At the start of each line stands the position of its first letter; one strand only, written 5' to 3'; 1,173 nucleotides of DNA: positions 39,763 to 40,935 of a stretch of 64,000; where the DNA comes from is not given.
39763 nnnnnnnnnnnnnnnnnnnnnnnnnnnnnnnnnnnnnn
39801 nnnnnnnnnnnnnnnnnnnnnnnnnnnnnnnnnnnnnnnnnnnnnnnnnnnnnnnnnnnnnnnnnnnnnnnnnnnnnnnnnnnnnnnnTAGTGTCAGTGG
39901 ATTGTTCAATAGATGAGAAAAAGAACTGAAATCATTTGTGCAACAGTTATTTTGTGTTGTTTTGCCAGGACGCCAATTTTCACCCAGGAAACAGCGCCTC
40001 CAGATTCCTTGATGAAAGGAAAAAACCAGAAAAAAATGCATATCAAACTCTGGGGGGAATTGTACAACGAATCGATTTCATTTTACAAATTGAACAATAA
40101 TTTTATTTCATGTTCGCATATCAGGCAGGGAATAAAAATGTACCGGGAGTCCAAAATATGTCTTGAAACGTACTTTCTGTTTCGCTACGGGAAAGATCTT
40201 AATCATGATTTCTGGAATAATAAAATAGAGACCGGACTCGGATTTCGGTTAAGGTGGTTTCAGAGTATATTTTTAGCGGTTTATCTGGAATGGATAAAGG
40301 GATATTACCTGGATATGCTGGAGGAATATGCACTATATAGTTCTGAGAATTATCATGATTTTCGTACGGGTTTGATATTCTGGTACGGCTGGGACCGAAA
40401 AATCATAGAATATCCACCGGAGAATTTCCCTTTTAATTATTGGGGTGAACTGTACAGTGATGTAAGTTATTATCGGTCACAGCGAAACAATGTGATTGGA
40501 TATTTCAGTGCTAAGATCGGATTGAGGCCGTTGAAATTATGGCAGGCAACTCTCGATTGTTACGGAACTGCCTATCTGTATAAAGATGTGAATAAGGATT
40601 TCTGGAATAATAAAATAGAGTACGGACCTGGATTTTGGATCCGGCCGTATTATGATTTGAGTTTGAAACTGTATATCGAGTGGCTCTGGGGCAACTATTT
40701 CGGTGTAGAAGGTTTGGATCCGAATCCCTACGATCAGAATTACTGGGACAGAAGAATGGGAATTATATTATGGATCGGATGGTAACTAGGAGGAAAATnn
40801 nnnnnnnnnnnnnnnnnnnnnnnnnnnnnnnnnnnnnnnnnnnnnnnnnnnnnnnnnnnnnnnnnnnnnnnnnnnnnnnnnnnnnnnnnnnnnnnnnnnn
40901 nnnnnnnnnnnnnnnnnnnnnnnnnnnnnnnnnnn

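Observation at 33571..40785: Diderm YdaL/YdaM-like exopolysaccharide system with a giant fused processing enzyme and an OM barrel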

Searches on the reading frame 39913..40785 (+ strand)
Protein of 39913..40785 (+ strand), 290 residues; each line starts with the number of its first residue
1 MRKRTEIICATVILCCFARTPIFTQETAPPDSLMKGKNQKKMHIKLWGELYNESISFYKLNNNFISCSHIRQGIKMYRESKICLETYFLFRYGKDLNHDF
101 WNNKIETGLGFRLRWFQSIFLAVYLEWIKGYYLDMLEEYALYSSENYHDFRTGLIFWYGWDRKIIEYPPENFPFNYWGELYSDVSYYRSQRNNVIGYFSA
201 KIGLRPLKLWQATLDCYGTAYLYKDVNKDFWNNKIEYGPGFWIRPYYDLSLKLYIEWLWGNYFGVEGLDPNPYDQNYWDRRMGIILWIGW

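Call 5: search_protein_families(library=pfam, proteins=[window:39913-40785:+], max_evalue=0.1)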
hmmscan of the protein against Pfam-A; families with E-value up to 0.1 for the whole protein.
window:39913-40785:+ (290 aa): 0 families

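Call 6: search_protein_families(library=ncbifam, proteins=[window:39913-40785:+], max_evalue=0.1)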
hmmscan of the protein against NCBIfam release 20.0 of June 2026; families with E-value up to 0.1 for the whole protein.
window:39913-40785:+ (290 aa): 0 families

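Call 9: search_solved_structures(query=window:39913-40785:+, max_evalue=10)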
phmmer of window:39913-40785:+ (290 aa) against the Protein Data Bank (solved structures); distinct sequences matched with E-value up to 10: 6.
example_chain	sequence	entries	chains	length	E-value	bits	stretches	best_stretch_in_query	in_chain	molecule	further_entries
3adz_A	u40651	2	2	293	0.29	13.9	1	85-152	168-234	Dehydrosqualene synthase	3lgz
4e9u_A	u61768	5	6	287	0.3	13.9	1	85-152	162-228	Dehydrosqualene synthase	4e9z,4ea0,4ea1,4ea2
4f6v_A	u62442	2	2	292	0.31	13.8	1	85-152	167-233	Dehydrosqualene synthase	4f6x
3ae0_A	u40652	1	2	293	0.31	13.8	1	85-152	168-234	Dehydrosqualene synthase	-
2zco_A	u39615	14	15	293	0.31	13.8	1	85-152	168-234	Dehydrosqualene synthase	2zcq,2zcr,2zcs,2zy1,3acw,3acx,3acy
3vjd_A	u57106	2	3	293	0.33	13.7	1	85-151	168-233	Dehydrosqualene synthase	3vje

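Call 10: find_homologous_proteins(query=window:39913-40785:+, max_evalue=0.001)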
Query window:39913-40785:+ (290 aa): 29 proteins with E <= 0.001 among 126 candidates.
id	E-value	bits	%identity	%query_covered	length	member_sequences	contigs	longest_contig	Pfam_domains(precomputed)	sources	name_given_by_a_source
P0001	2.3e-189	647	92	100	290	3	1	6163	-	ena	-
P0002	1.9e-142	493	70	100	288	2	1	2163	-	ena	-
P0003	1.2e-100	355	57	91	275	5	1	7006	-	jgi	jgi:hypothetical protein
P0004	5.8e-98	347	56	91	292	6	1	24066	-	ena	-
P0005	1.9e-97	345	52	100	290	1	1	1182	-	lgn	-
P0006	7.0e-95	336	54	95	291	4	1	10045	-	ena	-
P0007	3.7e-90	321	49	99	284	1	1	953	-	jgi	jgi:hypothetical protein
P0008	1.7e-88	315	51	90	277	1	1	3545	-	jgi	jgi:hypothetical protein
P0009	5.5e-88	314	47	99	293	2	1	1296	-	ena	-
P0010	8.2e-87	310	47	100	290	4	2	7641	-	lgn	-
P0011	5.4e-86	307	50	91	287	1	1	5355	-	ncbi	-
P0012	9.9e-86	306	54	86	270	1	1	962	-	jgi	jgi:hypothetical protein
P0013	1.0e-85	306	49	98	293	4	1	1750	-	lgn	-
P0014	1.4e-85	306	50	98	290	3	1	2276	-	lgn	-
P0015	2.1e-84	302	47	98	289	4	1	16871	-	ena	-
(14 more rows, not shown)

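Call 15: find_related_loci(query=A1, collection=genome_contigs, flank=10000)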
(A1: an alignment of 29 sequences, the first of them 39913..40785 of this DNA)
Query A1 (290 aa) in genome_contigs; peptide patterns used: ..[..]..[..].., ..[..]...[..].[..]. (x = any residue, [..] = any of these).
101 stretches matched a pattern; 19 encode a relative of the query (tblastn E <= 1e-3); 19 distinct loci.
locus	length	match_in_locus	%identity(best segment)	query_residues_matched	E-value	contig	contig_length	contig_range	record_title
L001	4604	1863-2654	53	29-290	6e-92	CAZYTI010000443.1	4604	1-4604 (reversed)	MAG TPA_asm: uncultured bacterium isolate binchicken_co97_67 genome assembly, contig: NODE_64047_length_4604_cov_4.03715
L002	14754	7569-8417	49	7-290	7e-92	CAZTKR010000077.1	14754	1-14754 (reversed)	MAG TPA_asm: uncultured bacterium isolate binchicken_co334_18 genome assembly, contig: NODE_7112_length_14754_cov_5.2602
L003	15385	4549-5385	50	9-290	6e-89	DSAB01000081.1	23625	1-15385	MAG TPA_asm: bacterium isolate SpSt-1139 Ga0129302_1000779, whole genome shotgun sequence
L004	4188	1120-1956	50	7-290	6e-89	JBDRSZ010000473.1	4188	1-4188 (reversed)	MAG: bacterium isolate MEGAHIT-group-3.41 k141_218999, whole genome shotgun sequence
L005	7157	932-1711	50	42-290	1e-87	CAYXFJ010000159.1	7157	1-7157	MAG TPA_asm: uncultured bacterium isolate SRP080215_co1_194 genome assembly, contig: NODE_15905_length_7157_cov_3.519290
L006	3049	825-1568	53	46-290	3e-87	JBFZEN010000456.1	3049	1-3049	MAG: bacterium isolate PPR_0588 k121_3172984, whole genome shotgun sequence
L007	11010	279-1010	52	44-290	2e-85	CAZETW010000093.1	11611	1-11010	MAG TPA_asm: uncultured bacterium isolate SRP141376_co1_354 genome assembly, contig: NODE_10485_length_11611_cov_46.2730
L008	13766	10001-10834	46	7-290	2e-82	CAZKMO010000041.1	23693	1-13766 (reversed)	MAG TPA_asm: uncultured bacterium isolate binchicken_co89_50 genome assembly, contig: NODE_3516_length_23693_cov_4.90528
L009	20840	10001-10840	45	5-290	7e-82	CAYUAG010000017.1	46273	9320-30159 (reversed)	MAG TPA_asm: uncultured bacterium isolate SRP068000_co4_478 genome assembly, contig: NODE_393_length_46273_cov_7.525574,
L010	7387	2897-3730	44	7-290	1e-81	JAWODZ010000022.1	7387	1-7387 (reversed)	MAG: bacterium isolate BLK5-2.bin.76 k191_223094, whole genome shotgun sequence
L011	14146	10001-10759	50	38-290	4e-79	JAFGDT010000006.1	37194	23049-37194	MAG: bacterium isolate Zod_Metabat.1186 k87_437100, whole genome shotgun sequence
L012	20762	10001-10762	47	38-290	1e-75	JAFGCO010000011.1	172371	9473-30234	MAG: bacterium isolate Zod_Metabat.1116 k87_848399, whole genome shotgun sequence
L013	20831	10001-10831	37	1-290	3e-60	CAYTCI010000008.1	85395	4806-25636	MAG TPA_asm: uncultured Cytophagia bacterium isolate SRP220891_co4_34 genome assembly, contig: NODE_341_length_85395_cov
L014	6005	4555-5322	37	22-290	7e-57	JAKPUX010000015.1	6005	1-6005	MAG: bacterium isolate USPA_maxbin.129 k141_926536, whole genome shotgun sequence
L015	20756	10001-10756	37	37-290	2e-55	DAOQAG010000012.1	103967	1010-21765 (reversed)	MAG TPA_asm: bacterium isolate AMR_MDS_1268 NODE_106_length_103967_cov_7.896845, whole genome shotgun sequence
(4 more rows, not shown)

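Call 21: predict_structure(alignment_id=A1)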
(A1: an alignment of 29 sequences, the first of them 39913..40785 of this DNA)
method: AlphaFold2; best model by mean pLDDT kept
length: 290 residues; sequences in the alignment: 29
mean_pLDDT: 84.4   pTM: 0.75
mean pLDDT of the five models: 84.4, 83.1, 83.0, 82.3, 77.8
residues with pLDDT >= 90: 160; 70-90: 84; 50-70: 24; < 50: 22
segments of 3 or more residues with pLDDT < 50: 19-37
pLDDT, mean of each block of 10 residues (from residue 1): 67 58 34 43 91 91 91 87 92 89 93 86 96 79 78 95 86 92 94 95 94 96 90 93 91 96 74 84 94
secondary structure, 60 per line:
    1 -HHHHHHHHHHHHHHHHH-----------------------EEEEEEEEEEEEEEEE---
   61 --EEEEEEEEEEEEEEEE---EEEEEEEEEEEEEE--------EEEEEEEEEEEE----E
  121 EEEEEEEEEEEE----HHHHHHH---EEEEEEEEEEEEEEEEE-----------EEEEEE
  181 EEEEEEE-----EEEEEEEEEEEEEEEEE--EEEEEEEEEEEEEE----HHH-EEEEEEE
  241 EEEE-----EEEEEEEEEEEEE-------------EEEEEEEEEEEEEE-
elements in order: H2-18 E42-57 E63-78 E82-95 E104-115 E120-132 H137-143 E147-163 E175-187 E193-209 E212-225 E234-244 E250-262 E276-289
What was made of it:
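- On Outer-membrane beta-barrel proteins: Helix 2-18 followed by 12 strands (call 21).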

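Call 23: fold_search(model_id=the predicted structure, library=pdb)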
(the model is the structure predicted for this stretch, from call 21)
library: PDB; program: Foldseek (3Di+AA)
matches with E <= 10: 715; with E <= 0.001: 49
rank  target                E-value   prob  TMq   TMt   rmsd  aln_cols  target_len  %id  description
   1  3qq2_A                1.9e-06  1.00  0.37  0.42   8.7       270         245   11  Crystal Structure of the Beta Domain of the Bordetella Autotransporter Brka (released 2011-04-13)
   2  3qq2_B                7.2e-06  1.00  0.33  0.36   9.2       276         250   11  Crystal Structure of the Beta Domain of the Bordetella Autotransporter Brka (released 2011-04-13)
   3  3aeh_A                1.2e-05  1.00  0.36  0.37  12.5       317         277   11  Integral membrane domain of autotransporter Hbp (released 2010-07-07)
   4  2qom_A                3.2e-05  1.00  0.37  0.39   9.4       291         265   11  The crystal structure of the E.coli EspP autotransporter Beta-domain. (released 2007-11-13)
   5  2qom_B                3.3e-05  1.00  0.35  0.37   8.3       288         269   10  The crystal structure of the E.coli EspP autotransporter Beta-domain. (released 2007-11-13)
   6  3qq2_C                3.5e-05  1.00  0.37  0.41   8.8       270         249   10  Crystal Structure of the Beta Domain of the Bordetella Autotransporter Brka (released 2011-04-13)
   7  3slo                  4.1e-05  1.00  0.33  0.31  15.5       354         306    8  Pre-cleavage Structure of the Autotransporter EspP - N1023D mutant (released 2011-11-16)
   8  5mdo_A                4.7e-05  1.00  0.27  0.25  11.8       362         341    8  Crystal structure of in vitro folded Chitoporin VhChip from Vibrio harveyi (crystal form I) (released 2017-12-20)
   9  4v3h_B                4.9e-05  1.00  0.39  0.38   9.6       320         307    9  Crystal structure of CymA from Klebsiella oxytoca (released 2015-06-03)
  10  2iwv_A                5.2e-05  1.00  0.40  0.42   8.6       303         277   10  Structure of the monomeric outer membrane porin OmpG in the open and closed conformation (released 2006-08-14)
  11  3slt                  5.5e-05  1.00  0.31  0.30  13.2       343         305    8  Pre-cleavage Structure of the Autotransporter EspP - N1023S Mutant (released 2011-11-16)
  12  4v3g_B                7.0e-05  1.00  0.37  0.34   8.5       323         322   10  Crystal structure of CymA from Klebsiella oxytoca (released 2015-06-03)
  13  5mdq_A                7.3e-05  1.00  0.26  0.23  11.5       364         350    8  Crystal structure of outer membrane expressed Chitoporin VhChip from Vibrio harveyi (released 2017-12-20)
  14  3slj                  7.7e-05  1.00  0.32  0.31  14.1       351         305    8  Pre-cleavage Structure of the Autotransporter EspP - N1023A mutant (released 2011-11-16)
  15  7eqm_A                7.7e-05  1.00  0.26  0.25  11.6       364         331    9  Apo Truncated VhChiP (Delta 1-19) (released 2022-08-10)
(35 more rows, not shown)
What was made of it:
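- On Outer-membrane beta-barrel proteins: All 49 PDB matches with E <= 0.001 are OM barrels (call 23).
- TM-scores of C to known barrels are low (0.3-0.4, call 23).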

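Call 69: search_protein_representatives(alignment_id=A1)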
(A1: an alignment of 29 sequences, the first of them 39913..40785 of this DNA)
Query: 29 sequences, 290 profile positions. Proteins with E-value up to 0.001 (for the whole library): 416; up to 1e-10: 201; up to 1e-30: 25. The best 150 are listed.
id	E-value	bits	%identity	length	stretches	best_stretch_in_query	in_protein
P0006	1.1e-135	468.0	-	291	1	1-290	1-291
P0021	7.5e-131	452.1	-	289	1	1-290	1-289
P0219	3.9e-106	371.0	-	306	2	84-290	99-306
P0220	4.9e-78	278.8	-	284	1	43-289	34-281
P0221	7.7e-70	251.9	-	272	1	44-290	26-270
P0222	4.7e-58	213.2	-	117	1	175-290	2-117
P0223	2.2e-57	211.0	-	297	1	31-290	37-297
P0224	2.8e-54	200.8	-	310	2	170-290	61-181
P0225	1.1e-49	185.7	-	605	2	175-290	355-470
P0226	3.2e-44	167.8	-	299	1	12-288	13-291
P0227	9.7e-44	166.2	-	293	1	18-290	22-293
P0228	1.0e-43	166.1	-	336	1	188-290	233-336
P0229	1.8e-43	165.3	-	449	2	149-289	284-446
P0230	2.8e-40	154.8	-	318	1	12-290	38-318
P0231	3.1e-39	151.4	-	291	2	143-290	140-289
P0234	1.8e-37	145.6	-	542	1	34-286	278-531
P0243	5.9e-29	117.7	-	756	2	145-279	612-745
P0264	5.7e-24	101.3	-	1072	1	100-280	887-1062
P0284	3.3e-21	92.3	-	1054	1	109-279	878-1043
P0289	8.7e-21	90.9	-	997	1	103-280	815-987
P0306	3.2e-19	85.8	-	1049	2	146-282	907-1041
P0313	1.2e-18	83.8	-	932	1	110-281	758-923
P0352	2.6e-16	76.2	-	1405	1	109-281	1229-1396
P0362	8.9e-16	74.4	-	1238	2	147-282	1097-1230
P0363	9.2e-16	74.4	-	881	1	40-282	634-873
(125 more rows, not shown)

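Call 70: search_protein_families(library=pfam, proteins=[P0264, P0284, P0289, P0306, P0313, P0352, P0362, P0363, P0243, P0225], max_evalue=0.001)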
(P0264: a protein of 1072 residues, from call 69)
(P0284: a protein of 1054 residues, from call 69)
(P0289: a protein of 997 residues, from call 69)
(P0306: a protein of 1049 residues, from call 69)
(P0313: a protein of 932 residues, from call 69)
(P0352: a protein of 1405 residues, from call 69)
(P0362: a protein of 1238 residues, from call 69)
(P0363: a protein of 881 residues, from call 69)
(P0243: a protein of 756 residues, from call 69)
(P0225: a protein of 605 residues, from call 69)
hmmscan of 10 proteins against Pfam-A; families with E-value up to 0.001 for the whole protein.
P0264 (1072 aa): 11 families
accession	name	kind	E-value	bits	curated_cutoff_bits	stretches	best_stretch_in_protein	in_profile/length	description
PF23914.1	TPR_CcmH_CycH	-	1.2e-20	74.3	42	1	591-644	101-154/158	Cytochrome c-type biogenesis protein H TPR domain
PF13432.12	TPR_16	-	8.2e-12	45.8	32.7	0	617-670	3-57/65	Tetratricopeptide repeat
PF13181.12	TPR_8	-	1.9e-11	43.6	25.7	0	617-643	7-33/34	Tetratricopeptide repeat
PF13428.12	TPR_14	-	3e-11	43.3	23.5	0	615-649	5-39/44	Tetratricopeptide repeat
PF14559.12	TPR_19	-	1e-10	42.2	25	1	622-675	2-56/68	Tetratricopeptide repeat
PF13431.12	TPR_17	-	4.2e-10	39.5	24.4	0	728-753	3-28/34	Tetratricopeptide repeat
PF13371.12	TPR_9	-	8.7e-08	32.5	35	0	588-649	6-67/73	Tetratricopeptide repeat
PF13646.12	HEAT_2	-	3.9e-07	30.7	27.7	0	77-140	25-87/88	HEAT repeats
PF13424.12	TPR_12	-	2e-06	28.4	30.1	0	612-639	46-73/77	Tetratricopeptide repeat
PF13176.12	TPR_7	-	1.9e-05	24.8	27.9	0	616-645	6-33/36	Tetratricopeptide repeat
PF07719.23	TPR_2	-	0.00066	20.1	27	0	616-643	6-33/34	Tetratricopeptide repeat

P0284 (1054 aa): 8 families
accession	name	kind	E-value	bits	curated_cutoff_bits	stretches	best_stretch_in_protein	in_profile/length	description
PF23914.1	TPR_CcmH_CycH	-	7.2e-18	65.3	42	1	450-497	104-151/158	Cytochrome c-type biogenesis protein H TPR domain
PF13428.12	TPR_14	-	3e-13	49.4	23.5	0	76-111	9-44/44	Tetratricopeptide repeat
PF13432.12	TPR_16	-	1.1e-11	45.4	32.7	0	576-621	14-58/65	Tetratricopeptide repeat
PF14559.12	TPR_19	-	8.6e-08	32.8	25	1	81-133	4-56/68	Tetratricopeptide repeat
PF13371.12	TPR_9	-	9.1e-06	26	35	0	76-123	3-50/73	Tetratricopeptide repeat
PF07719.23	TPR_2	-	0.00014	22.1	27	0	209-239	2-32/34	Tetratricopeptide repeat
PF13181.12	TPR_8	-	0.00057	20.3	25.7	0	243-264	3-24/34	Tetratricopeptide repeat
PF25474.1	TPR_TmcB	-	0.00069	20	27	0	452-485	73-106/125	TmcB, TPR repeats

P0289 (997 aa): 12 families
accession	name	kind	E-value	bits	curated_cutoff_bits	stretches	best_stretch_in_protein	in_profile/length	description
PF14559.12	TPR_19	-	1.7e-17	63.9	25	0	78-123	3-48/68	Tetratricopeptide repeat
PF23914.1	TPR_CcmH_CycH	-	4.5e-17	62.8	42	0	526-617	41-136/158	Cytochrome c-type biogenesis protein H TPR domain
PF13428.12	TPR_14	-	5.5e-14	51.7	23.5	0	568-600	1-34/44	Tetratricopeptide repeat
PF13432.12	TPR_16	-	5.5e-13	49.5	32.7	0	541-594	3-57/65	Tetratricopeptide repeat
PF07719.23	TPR_2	-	2.3e-12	46.4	27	0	68-99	3-34/34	Tetratricopeptide repeat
PF13181.12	TPR_8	-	2.7e-12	46.2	25.7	0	570-594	3-27/34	Tetratricopeptide repeat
PF13431.12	TPR_17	-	2.2e-09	37.3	24.4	0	653-682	3-32/34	Tetratricopeptide repeat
PF13424.12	TPR_12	-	2.7e-09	37.5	30.1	0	531-564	41-74/77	Tetratricopeptide repeat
PF00515.34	TPR_1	-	6.7e-09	35.6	27.8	0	573-594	6-27/34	Tetratricopeptide repeat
PF13646.12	HEAT_2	-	7.6e-09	36.2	27.7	0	446-481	28-62/88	HEAT repeats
PF13174.12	TPR_6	-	1.6e-06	28.8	26.3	0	250-276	4-30/33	Tetratricopeptide repeat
PF13374.12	TPR_10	-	1.4e-05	25.4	27.5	0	435-460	5-30/42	Tetratricopeptide repeat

P0306 (1049 aa): 6 families
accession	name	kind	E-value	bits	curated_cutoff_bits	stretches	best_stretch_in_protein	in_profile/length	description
PF14559.12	TPR_19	-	5.7e-13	49.4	25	0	559-594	1-36/68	Tetratricopeptide repeat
PF13428.12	TPR_14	-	6.9e-10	39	23.5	0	559-591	11-43/44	Tetratricopeptide repeat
PF13181.12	TPR_8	-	7.7e-08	32.4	25.7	0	737-763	5-31/34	Tetratricopeptide repeat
PF13429.12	TPR_15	-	7e-05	22.8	26.2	0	678-768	159-249/280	Tetratricopeptide repeat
PF13432.12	TPR_16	-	0.0001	23.1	32.7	0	559-593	7-41/65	Tetratricopeptide repeat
PF13431.12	TPR_17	-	0.0001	22.7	24.4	0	690-717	3-30/34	Tetratricopeptide repeat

P0313 (932 aa): 3 families
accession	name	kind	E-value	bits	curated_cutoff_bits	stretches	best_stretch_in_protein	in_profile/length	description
PF14559.12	TPR_19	-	3.9e-08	33.9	25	1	83-137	4-58/68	Tetratricopeptide repeat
PF13428.12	TPR_14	-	1.4e-05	25.7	23.5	0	75-113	6-44/44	Tetratricopeptide repeat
PF07719.23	TPR_2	-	0.00049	20.5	27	0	73-103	4-34/34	Tetratricopeptide repeat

P0352 (1405 aa): 18 families
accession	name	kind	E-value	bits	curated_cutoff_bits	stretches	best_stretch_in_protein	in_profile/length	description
PF23914.1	TPR_CcmH_CycH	-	3.2e-31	108.8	42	1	474-530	99-155/158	Cytochrome c-type biogenesis protein H TPR domain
PF14559.12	TPR_19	-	5.6e-29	100.7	25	0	319-363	5-49/68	Tetratricopeptide repeat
PF13432.12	TPR_16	-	1.9e-24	86.2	32.7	0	621-676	8-63/65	Tetratricopeptide repeat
PF13371.12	TPR_9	-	2.2e-23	82.5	35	0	770-831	7-68/73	Tetratricopeptide repeat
PF07719.23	TPR_2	-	9.1e-22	75.8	27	0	534-555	6-27/34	Tetratricopeptide repeat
PF13428.12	TPR_14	-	2.8e-21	74.3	23.5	0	320-347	16-43/44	Tetratricopeptide repeat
PF13181.12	TPR_8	-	7.1e-20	69.9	25.7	0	679-701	3-25/34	Tetratricopeptide repeat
PF13431.12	TPR_17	-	3.6e-14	52.2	24.4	0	929-959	2-32/34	Tetratricopeptide repeat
PF13174.12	TPR_6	-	1.4e-13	51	26.3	0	681-701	4-24/33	Tetratricopeptide repeat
PF13424.12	TPR_12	-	1.4e-09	38.4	30.1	0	533-555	7-29/77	Tetratricopeptide repeat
PF25064.1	ARM_TT21_5th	-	8e-09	36.3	27.8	0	316-401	12-101/117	TT21 fifth ARM repeats domain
PF00515.34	TPR_1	-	1.1e-08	34.9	27.8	0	533-555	5-27/34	Tetratricopeptide repeat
PF13374.12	TPR_10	-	2.8e-08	33.9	27.5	0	533-555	6-28/42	Tetratricopeptide repeat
PF03704.23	BTAD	-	1.2e-07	32.6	22.1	0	787-850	57-121/146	Bacterial transcriptional activator domain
PF20225.4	DUF6584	-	7.9e-07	29.7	27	0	506-560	13-68/171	Family of unknown function (DUF6584)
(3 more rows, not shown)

P0362 (1238 aa): 7 families
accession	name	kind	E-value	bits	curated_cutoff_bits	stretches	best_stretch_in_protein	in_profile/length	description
PF14559.12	TPR_19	-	8.7e-21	74.5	25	2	335-380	2-47/68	Tetratricopeptide repeat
PF13428.12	TPR_14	-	4.7e-14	51.9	23.5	0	334-367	11-44/44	Tetratricopeptide repeat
PF13432.12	TPR_16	-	7.9e-11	42.6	32.7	0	745-800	7-62/65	Tetratricopeptide repeat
PF13181.12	TPR_8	-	9.9e-11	41.4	25.7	0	691-715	7-31/34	Tetratricopeptide repeat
PF13431.12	TPR_17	-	1.9e-06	28.2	24.4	0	524-549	3-28/34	Tetratricopeptide repeat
PF24575.1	TPR_Slam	-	3.7e-06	27.7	35.2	0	338-377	61-100/104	Surface lipoprotein assembly modifier, N-terminal TPR repeats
PF13646.12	HEAT_2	-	0.00012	22.7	27.7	0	274-316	15-56/88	HEAT repeats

P0363 (881 aa): 13 families
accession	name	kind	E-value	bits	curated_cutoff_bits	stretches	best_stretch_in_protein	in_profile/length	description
PF13431.12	TPR_17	-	3.3e-17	61.7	24.4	0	528-559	2-33/34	Tetratricopeptide repeat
PF14559.12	TPR_19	-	5.9e-16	59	25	2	219-261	8-50/68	Tetratricopeptide repeat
PF14561.12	TPR_20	-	1.9e-15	57.4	25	1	525-565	8-48/90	Tetratricopeptide repeat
PF13432.12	TPR_16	-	1.4e-13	51.4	32.7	1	218-259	13-54/65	Tetratricopeptide repeat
PF13181.12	TPR_8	-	6.6e-10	38.8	25.7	0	577-601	4-28/34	Tetratricopeptide repeat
PF23914.1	TPR_CcmH_CycH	-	6.6e-09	36.2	42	0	218-272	103-157/158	Cytochrome c-type biogenesis protein H TPR domain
PF13428.12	TPR_14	-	2.5e-06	28.1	23.5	0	219-244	18-43/44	Tetratricopeptide repeat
PF13646.12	HEAT_2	-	4.6e-06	27.3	27.7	0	376-460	6-85/88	HEAT repeats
PF00515.34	TPR_1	-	5.7e-06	26.4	27.8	0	387-416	3-32/34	Tetratricopeptide repeat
PF12895.13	ANAPC3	-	2.7e-05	24.8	27.2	0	225-284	12-69/82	Anaphase-promoting complex, cyclosome, subunit 3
PF13424.12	TPR_12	-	0.00029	21.4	30.1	0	85-145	6-73/77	Tetratricopeptide repeat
PF07719.23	TPR_2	-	0.00044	20.6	27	0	387-416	3-32/34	Tetratricopeptide repeat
PF09205.15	DUF1955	-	0.00097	19.4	26.4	0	537-600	83-144/159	Domain of unknown function (DUF1955)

P0243 (756 aa): 10 families
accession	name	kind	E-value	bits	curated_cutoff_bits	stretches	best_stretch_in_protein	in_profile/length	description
PF13428.12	TPR_14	-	4.4e-13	48.9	23.5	0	74-112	6-44/44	Tetratricopeptide repeat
PF14559.12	TPR_19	-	1.3e-11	45.1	25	1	80-134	2-56/68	Tetratricopeptide repeat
PF13432.12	TPR_16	-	6.3e-09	36.6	32.7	0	394-455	3-64/65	Tetratricopeptide repeat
PF23914.1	TPR_CcmH_CycH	-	3.8e-07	30.5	42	0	47-102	99-154/158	Cytochrome c-type biogenesis protein H TPR domain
PF13424.12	TPR_12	-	9.5e-07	29.4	30.1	1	388-454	3-77/77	Tetratricopeptide repeat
PF13181.12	TPR_8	-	1e-06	28.8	25.7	1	393-420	6-33/34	Tetratricopeptide repeat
PF12895.13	ANAPC3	-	1.2e-06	29.2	27.2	0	47-128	1-81/82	Anaphase-promoting complex, cyclosome, subunit 3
PF07719.23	TPR_2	-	1.5e-06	28.3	27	0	393-420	6-33/34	Tetratricopeptide repeat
PF00515.34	TPR_1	-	3.7e-05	23.8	27.8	1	394-420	7-33/34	Tetratricopeptide repeat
PF13174.12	TPR_6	-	0.00013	22.8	26.3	0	397-420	9-32/33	Tetratricopeptide repeat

P0225 (605 aa): 5 families
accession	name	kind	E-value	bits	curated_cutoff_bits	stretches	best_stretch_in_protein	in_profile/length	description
PF13632.12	Glyco_trans_2_3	-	6.8e-30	104.8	27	1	24-211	2-193/198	Glycosyl transferase family group 2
PF13641.12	Glyco_tranf_2_3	-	1.5e-22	81.2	27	1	4-165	69-230/230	Glycosyltransferase like family 2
PF13506.12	Glyco_transf_21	-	1.1e-13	51.5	21.7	1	8-163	18-173/174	Glycosyl transferase family 21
PF00535.33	Glycos_transf_2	-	9.9e-11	42.3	23.3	1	2-110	60-166/168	Glycosyl transferase family 2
PF03142.21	Chitin_synth_2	-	2.7e-05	23.5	27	0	127-175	336-383/527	Chitin synthase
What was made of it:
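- It is related to the C-terminal domains of 750-1400-aa TPR proteins (calls 69, 70).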

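Call 76: find_encoding_contigs(protein=P0264, flank=8000, max_places=2)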
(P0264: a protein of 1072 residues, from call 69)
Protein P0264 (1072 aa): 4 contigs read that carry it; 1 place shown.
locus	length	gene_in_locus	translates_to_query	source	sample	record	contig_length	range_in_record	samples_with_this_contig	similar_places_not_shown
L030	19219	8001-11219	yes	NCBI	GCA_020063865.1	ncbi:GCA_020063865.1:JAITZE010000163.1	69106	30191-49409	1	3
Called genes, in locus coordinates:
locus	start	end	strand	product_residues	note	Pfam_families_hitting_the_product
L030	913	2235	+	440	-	PF12796:Ank_2 (faint), PF00023:Ank (weak)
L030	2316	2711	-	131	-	-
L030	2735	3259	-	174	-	PF04072:LCM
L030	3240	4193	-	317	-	PF01575:MaoC_dehydratas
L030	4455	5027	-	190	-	PF02525:Flavodoxin_2 (weak), PF03358:FMN_red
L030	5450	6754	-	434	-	-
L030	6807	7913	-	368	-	PF02350:Epimerase_2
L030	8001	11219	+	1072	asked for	PF13371:TPR_9 (faint), PF13428:TPR_14 (faint), PF13431:TPR_17 (faint), PF13646:HEAT_2 (faint), PF14559:TPR_19 (faint), PF23914:TPR_CcmH_CycH (faint), PF13176:TPR_7 (faint), PF13181:TPR_8 (faint), +2 more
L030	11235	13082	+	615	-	PF13641:Glyco_tranf_2_3, PF13632:Glyco_trans_2_3, PF05157:MshEN (faint)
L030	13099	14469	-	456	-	PF00069:Pkinase, PF07714:PK_Tyr_Ser-Thr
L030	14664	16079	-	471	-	PF00875:DNA_photolyase, PF03441:FAD_binding_7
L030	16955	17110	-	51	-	-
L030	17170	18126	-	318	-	-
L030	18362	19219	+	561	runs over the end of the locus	-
